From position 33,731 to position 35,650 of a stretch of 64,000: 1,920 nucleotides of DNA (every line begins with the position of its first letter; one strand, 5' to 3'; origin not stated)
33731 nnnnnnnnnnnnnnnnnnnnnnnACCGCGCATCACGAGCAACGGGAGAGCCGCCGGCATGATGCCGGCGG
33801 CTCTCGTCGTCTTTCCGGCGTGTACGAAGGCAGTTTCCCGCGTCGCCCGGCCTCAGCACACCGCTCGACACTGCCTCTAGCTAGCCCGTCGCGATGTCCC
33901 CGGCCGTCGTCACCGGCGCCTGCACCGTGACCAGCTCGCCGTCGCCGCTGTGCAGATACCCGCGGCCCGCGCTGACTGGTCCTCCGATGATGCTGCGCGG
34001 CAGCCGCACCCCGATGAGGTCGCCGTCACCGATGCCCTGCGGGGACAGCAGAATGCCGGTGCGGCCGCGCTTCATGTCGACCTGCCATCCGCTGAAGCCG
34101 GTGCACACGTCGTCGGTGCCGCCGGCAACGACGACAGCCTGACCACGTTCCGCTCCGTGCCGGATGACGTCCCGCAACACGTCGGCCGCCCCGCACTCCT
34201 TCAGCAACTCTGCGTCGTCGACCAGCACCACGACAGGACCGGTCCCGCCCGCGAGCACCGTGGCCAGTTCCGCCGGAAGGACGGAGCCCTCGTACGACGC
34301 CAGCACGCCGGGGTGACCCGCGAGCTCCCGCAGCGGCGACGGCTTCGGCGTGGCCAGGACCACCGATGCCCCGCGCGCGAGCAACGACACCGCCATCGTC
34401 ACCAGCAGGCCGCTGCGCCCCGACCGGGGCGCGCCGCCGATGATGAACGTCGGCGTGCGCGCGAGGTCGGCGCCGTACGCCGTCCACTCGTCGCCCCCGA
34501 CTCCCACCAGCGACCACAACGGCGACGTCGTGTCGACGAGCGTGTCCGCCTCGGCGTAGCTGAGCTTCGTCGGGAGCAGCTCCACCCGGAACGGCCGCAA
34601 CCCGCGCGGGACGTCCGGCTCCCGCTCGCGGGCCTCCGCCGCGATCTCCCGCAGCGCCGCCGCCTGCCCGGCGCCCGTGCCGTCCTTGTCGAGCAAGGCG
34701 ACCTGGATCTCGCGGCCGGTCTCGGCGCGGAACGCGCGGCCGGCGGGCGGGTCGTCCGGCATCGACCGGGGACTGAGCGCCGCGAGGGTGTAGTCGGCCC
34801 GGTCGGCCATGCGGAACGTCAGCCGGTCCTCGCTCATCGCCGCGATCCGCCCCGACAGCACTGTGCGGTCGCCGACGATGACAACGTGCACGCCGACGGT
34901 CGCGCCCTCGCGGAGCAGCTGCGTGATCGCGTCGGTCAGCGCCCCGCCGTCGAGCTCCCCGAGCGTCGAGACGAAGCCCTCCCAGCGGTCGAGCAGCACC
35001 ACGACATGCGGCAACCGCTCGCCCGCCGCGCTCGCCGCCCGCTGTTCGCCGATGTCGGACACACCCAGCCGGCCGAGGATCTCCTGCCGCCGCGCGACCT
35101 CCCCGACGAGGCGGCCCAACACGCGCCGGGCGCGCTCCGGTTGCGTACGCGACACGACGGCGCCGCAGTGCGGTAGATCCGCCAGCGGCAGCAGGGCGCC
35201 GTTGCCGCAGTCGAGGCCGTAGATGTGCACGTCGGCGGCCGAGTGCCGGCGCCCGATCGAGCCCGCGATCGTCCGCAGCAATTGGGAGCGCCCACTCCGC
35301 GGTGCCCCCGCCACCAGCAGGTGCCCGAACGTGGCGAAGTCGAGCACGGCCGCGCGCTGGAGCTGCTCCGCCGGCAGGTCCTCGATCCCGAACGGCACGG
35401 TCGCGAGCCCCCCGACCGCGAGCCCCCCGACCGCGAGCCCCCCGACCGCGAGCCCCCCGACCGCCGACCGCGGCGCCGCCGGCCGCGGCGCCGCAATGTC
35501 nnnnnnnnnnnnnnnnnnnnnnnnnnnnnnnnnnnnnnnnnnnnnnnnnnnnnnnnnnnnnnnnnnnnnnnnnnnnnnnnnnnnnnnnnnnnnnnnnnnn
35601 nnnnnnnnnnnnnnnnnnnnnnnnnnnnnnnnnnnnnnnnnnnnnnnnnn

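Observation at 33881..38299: Orphan EssC/EccC-like motor with an FHA module and an in-frame (GGLAV)4 repeat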

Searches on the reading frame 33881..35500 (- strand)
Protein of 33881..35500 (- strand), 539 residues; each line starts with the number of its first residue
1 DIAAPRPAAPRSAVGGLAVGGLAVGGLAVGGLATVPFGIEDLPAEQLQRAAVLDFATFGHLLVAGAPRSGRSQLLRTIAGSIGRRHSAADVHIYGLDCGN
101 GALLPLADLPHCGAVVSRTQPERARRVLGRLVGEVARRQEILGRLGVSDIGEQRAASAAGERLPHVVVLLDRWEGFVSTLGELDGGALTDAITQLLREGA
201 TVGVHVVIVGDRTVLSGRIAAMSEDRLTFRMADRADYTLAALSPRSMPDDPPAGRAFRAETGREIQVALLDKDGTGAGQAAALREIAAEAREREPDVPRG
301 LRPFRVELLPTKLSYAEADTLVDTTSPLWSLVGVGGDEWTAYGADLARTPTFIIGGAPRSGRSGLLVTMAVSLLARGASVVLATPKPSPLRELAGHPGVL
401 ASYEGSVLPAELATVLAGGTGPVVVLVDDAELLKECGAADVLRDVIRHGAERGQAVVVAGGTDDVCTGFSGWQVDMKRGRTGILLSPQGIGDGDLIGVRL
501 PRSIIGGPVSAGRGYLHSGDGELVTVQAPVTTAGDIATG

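Call 46: search_solved_structures(query=window:33881-35500:-, max_evalue=0.001, show_alignments=3)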
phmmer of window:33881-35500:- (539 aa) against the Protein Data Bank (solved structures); distinct sequences matched with E-value up to 0.001: 13.
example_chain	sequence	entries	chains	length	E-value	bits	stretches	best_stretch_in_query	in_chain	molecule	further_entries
4nh0_A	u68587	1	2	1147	2.1e-35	125.7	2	26-373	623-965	Cell divisionFtsK/SpoIIIE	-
4n1a_A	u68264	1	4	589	2.1e-27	99.2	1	26-278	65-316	Cell divisionFtsK/SpoIIIE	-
7np7_C1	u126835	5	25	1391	1.4e-23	86.7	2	35-240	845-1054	ESX-5 secretion system protein EccC5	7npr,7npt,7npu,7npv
9jv8_A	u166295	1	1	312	1.4e-23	86.7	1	37-260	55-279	ESX-1 secretion system protein EccCb1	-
7b9f_C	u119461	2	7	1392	1.5e-23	86.6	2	35-252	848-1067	EccC5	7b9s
5fv0_A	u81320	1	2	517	9.3e-17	64.1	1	34-376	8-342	ESX secretion system protein EccC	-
4lya_A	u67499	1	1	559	1.2e-16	63.8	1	34-376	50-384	Uncharacterized protein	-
2ius_A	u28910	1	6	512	1.9e-05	26.8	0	50-162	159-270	DNA TRANSLOCASE FTSK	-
6o1w_A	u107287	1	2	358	0.00032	22.8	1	53-237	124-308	DNA translocase coupling protein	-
6o1x_A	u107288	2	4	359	0.00032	22.8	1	53-237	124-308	DNA translocase coupling protein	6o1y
6o1z_A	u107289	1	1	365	0.00033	22.7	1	53-237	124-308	DNA translocase coupling protein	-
2iuu_A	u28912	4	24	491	0.0006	21.9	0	49-151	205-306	DNA TRANSLOCASE FTSK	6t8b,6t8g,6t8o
2iut_A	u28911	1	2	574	0.00097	21.2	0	49-151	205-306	DNA TRANSLOCASE FTSK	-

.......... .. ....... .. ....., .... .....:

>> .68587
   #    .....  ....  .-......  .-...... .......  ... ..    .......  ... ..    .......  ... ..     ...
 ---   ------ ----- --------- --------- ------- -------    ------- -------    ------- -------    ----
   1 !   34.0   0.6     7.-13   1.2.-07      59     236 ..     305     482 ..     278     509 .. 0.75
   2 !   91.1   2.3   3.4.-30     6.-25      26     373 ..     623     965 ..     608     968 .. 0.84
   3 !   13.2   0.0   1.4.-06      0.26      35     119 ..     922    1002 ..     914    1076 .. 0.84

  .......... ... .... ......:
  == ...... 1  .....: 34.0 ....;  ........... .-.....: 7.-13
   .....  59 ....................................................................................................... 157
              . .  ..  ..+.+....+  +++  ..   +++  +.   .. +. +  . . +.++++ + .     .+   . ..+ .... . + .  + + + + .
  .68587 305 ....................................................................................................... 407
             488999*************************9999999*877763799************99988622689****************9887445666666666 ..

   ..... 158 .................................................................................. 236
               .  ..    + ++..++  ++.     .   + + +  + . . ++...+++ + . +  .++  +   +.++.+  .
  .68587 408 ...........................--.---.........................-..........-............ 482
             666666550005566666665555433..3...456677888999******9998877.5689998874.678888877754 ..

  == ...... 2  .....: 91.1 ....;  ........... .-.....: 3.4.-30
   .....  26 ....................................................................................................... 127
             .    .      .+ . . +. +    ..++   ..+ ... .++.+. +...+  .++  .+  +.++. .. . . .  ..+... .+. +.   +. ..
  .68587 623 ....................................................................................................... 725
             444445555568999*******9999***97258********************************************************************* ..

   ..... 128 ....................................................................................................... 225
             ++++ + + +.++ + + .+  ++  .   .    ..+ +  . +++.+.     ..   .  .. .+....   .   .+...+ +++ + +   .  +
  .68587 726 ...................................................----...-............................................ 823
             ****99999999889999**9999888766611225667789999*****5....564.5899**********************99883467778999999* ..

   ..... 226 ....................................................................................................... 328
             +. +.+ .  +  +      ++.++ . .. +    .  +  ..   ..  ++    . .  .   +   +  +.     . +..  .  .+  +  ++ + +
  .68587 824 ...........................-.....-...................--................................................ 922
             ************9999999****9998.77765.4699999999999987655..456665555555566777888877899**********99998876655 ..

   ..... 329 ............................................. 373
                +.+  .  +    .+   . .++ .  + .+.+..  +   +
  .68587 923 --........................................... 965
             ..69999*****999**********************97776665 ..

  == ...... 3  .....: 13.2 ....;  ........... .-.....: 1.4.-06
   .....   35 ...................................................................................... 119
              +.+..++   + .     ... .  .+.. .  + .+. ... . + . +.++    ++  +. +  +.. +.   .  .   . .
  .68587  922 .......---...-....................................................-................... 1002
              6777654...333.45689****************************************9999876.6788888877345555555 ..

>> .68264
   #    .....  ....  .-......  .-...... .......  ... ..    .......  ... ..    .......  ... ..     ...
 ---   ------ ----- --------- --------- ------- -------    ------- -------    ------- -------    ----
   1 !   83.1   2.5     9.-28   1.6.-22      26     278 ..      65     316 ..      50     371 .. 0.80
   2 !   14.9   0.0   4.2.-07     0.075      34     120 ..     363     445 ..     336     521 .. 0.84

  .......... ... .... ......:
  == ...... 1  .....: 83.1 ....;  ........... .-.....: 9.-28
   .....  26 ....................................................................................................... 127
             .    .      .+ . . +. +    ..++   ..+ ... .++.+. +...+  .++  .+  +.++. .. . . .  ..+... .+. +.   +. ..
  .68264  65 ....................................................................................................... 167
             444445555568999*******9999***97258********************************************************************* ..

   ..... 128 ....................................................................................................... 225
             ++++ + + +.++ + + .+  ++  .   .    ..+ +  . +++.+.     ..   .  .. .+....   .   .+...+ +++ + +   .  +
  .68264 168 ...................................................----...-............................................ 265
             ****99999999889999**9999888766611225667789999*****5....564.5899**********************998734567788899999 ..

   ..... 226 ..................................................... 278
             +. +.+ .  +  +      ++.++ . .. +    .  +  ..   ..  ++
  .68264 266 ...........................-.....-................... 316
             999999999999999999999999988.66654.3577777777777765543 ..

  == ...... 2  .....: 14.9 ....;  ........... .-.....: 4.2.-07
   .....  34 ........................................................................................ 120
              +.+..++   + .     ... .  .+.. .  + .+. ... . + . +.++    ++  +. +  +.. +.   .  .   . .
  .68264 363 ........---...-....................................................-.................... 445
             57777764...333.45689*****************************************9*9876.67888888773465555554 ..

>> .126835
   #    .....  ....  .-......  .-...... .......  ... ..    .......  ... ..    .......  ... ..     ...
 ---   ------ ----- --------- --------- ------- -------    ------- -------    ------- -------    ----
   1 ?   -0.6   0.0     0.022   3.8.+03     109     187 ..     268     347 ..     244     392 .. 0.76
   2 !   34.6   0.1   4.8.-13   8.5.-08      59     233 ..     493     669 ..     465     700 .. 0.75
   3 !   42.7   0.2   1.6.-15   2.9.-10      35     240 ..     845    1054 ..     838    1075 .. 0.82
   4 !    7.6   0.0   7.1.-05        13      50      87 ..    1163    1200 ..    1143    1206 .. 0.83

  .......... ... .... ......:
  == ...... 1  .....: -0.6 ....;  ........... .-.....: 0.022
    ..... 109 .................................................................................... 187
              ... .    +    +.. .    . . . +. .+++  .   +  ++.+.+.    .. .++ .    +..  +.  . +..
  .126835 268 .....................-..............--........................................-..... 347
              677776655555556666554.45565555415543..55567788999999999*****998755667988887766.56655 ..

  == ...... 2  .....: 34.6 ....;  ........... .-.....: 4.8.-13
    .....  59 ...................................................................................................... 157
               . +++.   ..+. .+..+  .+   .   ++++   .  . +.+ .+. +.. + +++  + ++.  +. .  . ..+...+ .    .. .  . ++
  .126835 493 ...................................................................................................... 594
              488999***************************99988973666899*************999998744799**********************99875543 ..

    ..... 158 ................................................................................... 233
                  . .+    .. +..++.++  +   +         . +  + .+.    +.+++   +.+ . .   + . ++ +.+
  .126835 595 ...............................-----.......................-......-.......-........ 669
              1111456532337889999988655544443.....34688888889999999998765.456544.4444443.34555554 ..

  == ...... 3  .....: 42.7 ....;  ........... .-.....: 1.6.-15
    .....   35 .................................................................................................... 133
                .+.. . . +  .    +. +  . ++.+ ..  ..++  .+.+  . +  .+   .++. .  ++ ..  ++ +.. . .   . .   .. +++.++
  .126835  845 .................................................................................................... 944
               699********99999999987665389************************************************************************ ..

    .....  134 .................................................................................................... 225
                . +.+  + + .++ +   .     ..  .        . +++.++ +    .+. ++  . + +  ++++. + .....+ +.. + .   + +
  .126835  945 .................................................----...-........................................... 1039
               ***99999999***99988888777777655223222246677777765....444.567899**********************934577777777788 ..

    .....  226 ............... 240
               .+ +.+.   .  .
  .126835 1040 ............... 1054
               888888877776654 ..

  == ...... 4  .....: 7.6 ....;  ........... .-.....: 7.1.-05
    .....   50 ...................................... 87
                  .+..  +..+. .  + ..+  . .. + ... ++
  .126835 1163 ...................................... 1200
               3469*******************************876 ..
